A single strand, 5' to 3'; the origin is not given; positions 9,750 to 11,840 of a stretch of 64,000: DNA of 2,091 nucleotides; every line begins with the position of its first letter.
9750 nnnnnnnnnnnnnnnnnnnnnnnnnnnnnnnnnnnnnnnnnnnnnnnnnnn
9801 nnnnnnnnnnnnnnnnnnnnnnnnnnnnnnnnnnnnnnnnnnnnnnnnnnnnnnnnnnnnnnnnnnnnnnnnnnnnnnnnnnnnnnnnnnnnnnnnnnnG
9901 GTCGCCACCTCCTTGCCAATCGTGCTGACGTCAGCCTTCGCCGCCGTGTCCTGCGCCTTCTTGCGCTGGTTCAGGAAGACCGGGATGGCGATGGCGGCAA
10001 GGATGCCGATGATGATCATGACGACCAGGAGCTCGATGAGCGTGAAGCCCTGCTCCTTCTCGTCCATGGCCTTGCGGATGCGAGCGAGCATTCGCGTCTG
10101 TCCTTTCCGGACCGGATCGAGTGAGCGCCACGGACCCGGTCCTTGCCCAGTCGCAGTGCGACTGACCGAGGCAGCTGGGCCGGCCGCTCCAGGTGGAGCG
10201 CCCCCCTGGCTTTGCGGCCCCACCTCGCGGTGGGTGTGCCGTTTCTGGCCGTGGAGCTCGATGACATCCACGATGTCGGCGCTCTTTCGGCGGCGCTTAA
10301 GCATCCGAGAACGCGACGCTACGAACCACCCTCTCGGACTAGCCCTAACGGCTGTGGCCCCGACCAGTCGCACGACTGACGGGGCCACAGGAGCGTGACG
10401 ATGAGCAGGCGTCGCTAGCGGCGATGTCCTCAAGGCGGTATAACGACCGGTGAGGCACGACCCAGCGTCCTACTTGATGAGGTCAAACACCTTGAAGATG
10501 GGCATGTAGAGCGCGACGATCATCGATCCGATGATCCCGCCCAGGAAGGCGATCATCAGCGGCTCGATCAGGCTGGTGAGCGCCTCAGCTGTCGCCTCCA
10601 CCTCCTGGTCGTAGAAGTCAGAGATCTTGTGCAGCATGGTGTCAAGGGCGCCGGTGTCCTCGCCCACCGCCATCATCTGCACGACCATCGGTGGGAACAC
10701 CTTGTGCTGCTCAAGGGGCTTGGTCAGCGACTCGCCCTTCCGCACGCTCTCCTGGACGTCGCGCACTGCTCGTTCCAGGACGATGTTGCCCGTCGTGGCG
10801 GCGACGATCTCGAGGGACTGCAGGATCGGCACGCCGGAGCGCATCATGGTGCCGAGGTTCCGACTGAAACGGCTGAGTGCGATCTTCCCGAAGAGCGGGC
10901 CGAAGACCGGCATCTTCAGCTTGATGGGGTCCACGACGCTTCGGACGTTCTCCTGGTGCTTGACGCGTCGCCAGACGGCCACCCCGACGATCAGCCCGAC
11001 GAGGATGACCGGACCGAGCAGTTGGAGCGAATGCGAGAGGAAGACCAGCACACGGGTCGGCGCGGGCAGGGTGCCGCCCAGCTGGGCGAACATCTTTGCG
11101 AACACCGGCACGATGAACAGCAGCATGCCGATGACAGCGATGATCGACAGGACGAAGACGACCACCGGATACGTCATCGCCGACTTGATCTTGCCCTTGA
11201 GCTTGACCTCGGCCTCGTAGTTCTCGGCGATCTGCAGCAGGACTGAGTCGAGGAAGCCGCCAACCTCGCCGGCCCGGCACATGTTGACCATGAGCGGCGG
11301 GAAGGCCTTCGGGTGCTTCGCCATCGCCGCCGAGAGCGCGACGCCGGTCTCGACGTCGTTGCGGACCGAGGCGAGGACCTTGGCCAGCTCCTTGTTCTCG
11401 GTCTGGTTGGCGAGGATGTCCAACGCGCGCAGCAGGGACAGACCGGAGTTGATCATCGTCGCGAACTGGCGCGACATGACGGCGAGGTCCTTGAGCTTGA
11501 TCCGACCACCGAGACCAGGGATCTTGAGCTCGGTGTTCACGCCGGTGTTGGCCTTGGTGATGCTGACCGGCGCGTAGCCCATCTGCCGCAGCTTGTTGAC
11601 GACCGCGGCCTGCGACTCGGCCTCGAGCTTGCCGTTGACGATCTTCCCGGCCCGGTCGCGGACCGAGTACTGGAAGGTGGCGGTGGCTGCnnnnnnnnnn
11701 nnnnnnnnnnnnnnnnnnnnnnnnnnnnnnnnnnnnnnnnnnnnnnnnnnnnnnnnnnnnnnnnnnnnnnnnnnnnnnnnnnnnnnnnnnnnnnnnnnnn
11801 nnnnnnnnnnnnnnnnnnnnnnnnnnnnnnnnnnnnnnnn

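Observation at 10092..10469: Candidate c-di-GMP-I (GEMM-I) riboswitch in the 378-nt leader of the major pilin gene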

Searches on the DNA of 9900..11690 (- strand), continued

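Call 50: search_rna_families(sources=[L003, L009, L014, L021, L025, L027, L032, L035, L047, L053, L062, L069, L071, L077, L079, L002, L054, L059, L067, L052], threshold=gathering)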
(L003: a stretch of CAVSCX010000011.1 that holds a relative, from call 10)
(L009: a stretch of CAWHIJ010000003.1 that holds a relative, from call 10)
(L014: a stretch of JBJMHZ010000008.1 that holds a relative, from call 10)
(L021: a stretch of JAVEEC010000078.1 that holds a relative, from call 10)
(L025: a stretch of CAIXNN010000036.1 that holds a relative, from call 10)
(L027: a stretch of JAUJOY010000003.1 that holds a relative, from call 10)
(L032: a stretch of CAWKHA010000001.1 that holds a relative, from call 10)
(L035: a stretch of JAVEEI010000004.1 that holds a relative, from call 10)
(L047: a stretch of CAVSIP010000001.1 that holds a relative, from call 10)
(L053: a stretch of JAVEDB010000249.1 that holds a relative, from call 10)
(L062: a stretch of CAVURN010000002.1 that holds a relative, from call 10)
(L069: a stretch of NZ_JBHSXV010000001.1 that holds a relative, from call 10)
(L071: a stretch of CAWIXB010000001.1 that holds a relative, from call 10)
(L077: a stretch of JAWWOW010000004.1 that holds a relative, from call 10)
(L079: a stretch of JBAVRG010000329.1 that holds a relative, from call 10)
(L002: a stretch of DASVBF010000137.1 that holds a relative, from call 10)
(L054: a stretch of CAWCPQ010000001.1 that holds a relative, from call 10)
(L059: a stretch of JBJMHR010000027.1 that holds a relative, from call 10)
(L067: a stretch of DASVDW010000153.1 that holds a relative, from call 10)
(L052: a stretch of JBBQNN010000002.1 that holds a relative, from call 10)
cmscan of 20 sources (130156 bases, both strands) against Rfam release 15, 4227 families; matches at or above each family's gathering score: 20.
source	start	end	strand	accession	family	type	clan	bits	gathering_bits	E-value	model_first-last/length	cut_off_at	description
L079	1445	1522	+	RF03167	c-di-GMP-I-GGC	Cis-reg; riboswitch;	CL00126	61.5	59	8.6e-12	1-80/80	no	c-di-GMP-I-GGC riboswitch aptamer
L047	4351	4430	+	RF01051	c-di-GMP-I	Cis-reg; riboswitch;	CL00126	61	35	3.5e-09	1-87/87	no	c-di-GMP-I riboswitch aptamer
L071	5163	5248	+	RF03167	c-di-GMP-I-GGC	Cis-reg; riboswitch;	CL00126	60.6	59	1.6e-11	1-80/80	no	c-di-GMP-I-GGC riboswitch aptamer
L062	4291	4375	+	RF03167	c-di-GMP-I-GGC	Cis-reg; riboswitch;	CL00126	59.7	59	2.9e-11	1-80/80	no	c-di-GMP-I-GGC riboswitch aptamer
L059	4455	4534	+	RF01051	c-di-GMP-I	Cis-reg; riboswitch;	CL00126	58.2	35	1.7e-08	1-87/87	no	c-di-GMP-I riboswitch aptamer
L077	4466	4547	+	RF01051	c-di-GMP-I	Cis-reg; riboswitch;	CL00126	57.8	35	2.2e-08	1-87/87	no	c-di-GMP-I riboswitch aptamer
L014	4309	4388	+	RF01051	c-di-GMP-I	Cis-reg; riboswitch;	CL00126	56.7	35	4.1e-08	1-87/87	no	c-di-GMP-I riboswitch aptamer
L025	4462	4539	+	RF01051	c-di-GMP-I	Cis-reg; riboswitch;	CL00126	55.5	35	8.2e-08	1-87/87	no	c-di-GMP-I riboswitch aptamer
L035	5552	5634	+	RF01051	c-di-GMP-I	Cis-reg; riboswitch;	CL00126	55.2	35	9.2e-08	1-87/87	no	c-di-GMP-I riboswitch aptamer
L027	4397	4476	+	RF01051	c-di-GMP-I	Cis-reg; riboswitch;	CL00126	54.7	35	1.2e-07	1-87/87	no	c-di-GMP-I riboswitch aptamer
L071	4326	4411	+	RF01051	c-di-GMP-I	Cis-reg; riboswitch;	CL00126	53.5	35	2.5e-07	1-87/87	no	c-di-GMP-I riboswitch aptamer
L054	4390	4468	+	RF01051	c-di-GMP-I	Cis-reg; riboswitch;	CL00126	52.6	35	4e-07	1-87/87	no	c-di-GMP-I riboswitch aptamer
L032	4403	4484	+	RF01051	c-di-GMP-I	Cis-reg; riboswitch;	CL00126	52.4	35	4.7e-07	1-87/87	no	c-di-GMP-I riboswitch aptamer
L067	4388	4465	+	RF01051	c-di-GMP-I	Cis-reg; riboswitch;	CL00126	52.2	35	5e-07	1-87/87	no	c-di-GMP-I riboswitch aptamer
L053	4362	4441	+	RF01051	c-di-GMP-I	Cis-reg; riboswitch;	CL00126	51.6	35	7.2e-07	1-87/87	no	c-di-GMP-I riboswitch aptamer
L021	1741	1819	+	RF01051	c-di-GMP-I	Cis-reg; riboswitch;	CL00126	50.2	35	1.6e-06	1-87/87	no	c-di-GMP-I riboswitch aptamer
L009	4289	4363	+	RF01051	c-di-GMP-I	Cis-reg; riboswitch;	CL00126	50.1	35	1.7e-06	1-87/87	no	c-di-GMP-I riboswitch aptamer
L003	4392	4473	+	RF01051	c-di-GMP-I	Cis-reg; riboswitch;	CL00126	48.8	35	3.5e-06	1-87/87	no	c-di-GMP-I riboswitch aptamer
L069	4380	4453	+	RF01051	c-di-GMP-I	Cis-reg; riboswitch;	CL00126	48.4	35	4.4e-06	1-87/87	no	c-di-GMP-I riboswitch aptamer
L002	1520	1594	+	RF01051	c-di-GMP-I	Cis-reg; riboswitch;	CL00126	48.2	35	4.9e-06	1-87/87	no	c-di-GMP-I riboswitch aptamer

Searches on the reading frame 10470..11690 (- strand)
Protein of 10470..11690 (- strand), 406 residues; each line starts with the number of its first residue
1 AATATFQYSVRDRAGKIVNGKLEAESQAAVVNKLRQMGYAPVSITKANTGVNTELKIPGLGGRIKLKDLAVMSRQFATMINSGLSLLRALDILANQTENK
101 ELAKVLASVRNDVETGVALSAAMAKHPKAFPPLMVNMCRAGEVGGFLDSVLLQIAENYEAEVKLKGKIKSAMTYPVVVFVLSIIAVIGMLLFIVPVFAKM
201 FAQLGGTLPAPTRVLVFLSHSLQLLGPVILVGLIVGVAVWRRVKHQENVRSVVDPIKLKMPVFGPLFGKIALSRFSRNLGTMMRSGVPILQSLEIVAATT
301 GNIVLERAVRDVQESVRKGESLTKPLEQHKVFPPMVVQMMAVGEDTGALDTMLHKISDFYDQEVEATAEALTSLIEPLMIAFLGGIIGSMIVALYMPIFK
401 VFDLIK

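Call 6: search_protein_families(library=pfam, proteins=[window:10470-11690:-])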
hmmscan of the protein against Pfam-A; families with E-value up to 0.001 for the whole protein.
window:10470-11690:- (406 aa): 1 family
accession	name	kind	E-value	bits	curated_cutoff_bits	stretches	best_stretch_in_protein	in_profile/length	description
PF00482.28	T2SSF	-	8.9e-68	226.4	25.2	2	73-195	2-125/125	Type II secretion system (T2SS), protein F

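Call 10: find_related_loci(query=window:10470-11690:-, collection=genome_contigs, flank=3000)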
Query window:10470-11690:- (406 aa) in genome_contigs; peptide patterns used: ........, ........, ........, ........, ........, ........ (x = any residue, [..] = any of these).
474 stretches matched a pattern; 423 encode a relative of the query (tblastn E <= 1e-3); the best 80 are kept; 80 distinct loci.
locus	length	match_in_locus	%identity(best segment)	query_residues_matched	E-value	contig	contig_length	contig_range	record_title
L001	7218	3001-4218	97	1-406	0e+0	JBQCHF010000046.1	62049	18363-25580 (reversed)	MAG: Motilibacteraceae bacterium isolate bin705 k141_334083, whole genome shotgun sequence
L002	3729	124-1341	76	1-406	0e+0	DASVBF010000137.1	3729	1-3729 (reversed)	MAG TPA_asm: Nocardioidaceae bacterium isolate SMAG_U1972 k141_395534, whole genome shotgun sequence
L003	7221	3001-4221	77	1-406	0e+0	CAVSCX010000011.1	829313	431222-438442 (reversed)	MAG: uncultured Actinomycetota bacterium isolate MFD02581.bin.1.279 genome assembly, contig: contig_10428, whole genome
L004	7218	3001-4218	78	1-406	0e+0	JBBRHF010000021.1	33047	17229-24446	MAG: Actinomycetes bacterium isolate Co_metawrap_2689 Cmw_2689_k141_2507961_length_33047_cov_8.9461, whole genome shotgu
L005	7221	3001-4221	77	1-406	0e+0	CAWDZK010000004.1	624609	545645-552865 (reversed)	MAG: uncultured Actinomycetota bacterium isolate MFD01275.bin.1.75 genome assembly, contig: contig_31471, whole genome s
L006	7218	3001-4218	76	1-406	0e+0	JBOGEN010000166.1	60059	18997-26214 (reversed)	MAG: Actinomycetes bacterium isolate SC-S_metawrap_bin.74 k127_667497, whole genome shotgun sequence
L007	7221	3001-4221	77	1-406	0e+0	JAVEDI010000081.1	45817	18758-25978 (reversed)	MAG: Actinomycetota bacterium isolate BP_173 scaffold_4074746, whole genome shotgun sequence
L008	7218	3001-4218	75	1-406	0e+0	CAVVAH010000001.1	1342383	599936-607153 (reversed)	MAG: uncultured Actinomycetota bacterium isolate MFD04212.bin.1.292 genome assembly, contig: contig_1395, whole genome s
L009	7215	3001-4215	76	2-406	0e+0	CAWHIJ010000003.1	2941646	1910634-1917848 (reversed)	MAG: uncultured Actinomycetota bacterium isolate MFD02979.bin.1.39 genome assembly, contig: contig_33790, whole genome s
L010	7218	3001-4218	77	2-406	0e+0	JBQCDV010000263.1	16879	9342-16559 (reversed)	MAG: Actinomycetales bacterium isolate bin1048 k127_3247763, whole genome shotgun sequence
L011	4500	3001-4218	76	1-406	0e+0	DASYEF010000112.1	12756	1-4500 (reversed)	MAG TPA_asm: Actinomycetes bacterium isolate SMAG_U4978 k141_4433280, whole genome shotgun sequence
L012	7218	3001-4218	78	1-406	0e+0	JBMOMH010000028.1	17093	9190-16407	MAG: Actinomycetota bacterium isolate Betzabe_MAG045 MAG045_28, whole genome shotgun sequence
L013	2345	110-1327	75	1-406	0e+0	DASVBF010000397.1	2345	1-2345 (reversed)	MAG TPA_asm: Nocardioidaceae bacterium isolate SMAG_U1972 k141_432818, whole genome shotgun sequence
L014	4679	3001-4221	75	5-406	0e+0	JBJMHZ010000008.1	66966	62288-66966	MAG: Frankiaceae bacterium isolate H2_16_all_fractions_metab_56_73_59 k255_1347879, whole genome shotgun sequence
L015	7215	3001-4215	76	1-405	0e+0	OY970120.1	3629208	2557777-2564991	MAG: uncultured Actinomycetota bacterium isolate MFD01275.bin.c.22 genome assembly, chromosome: 1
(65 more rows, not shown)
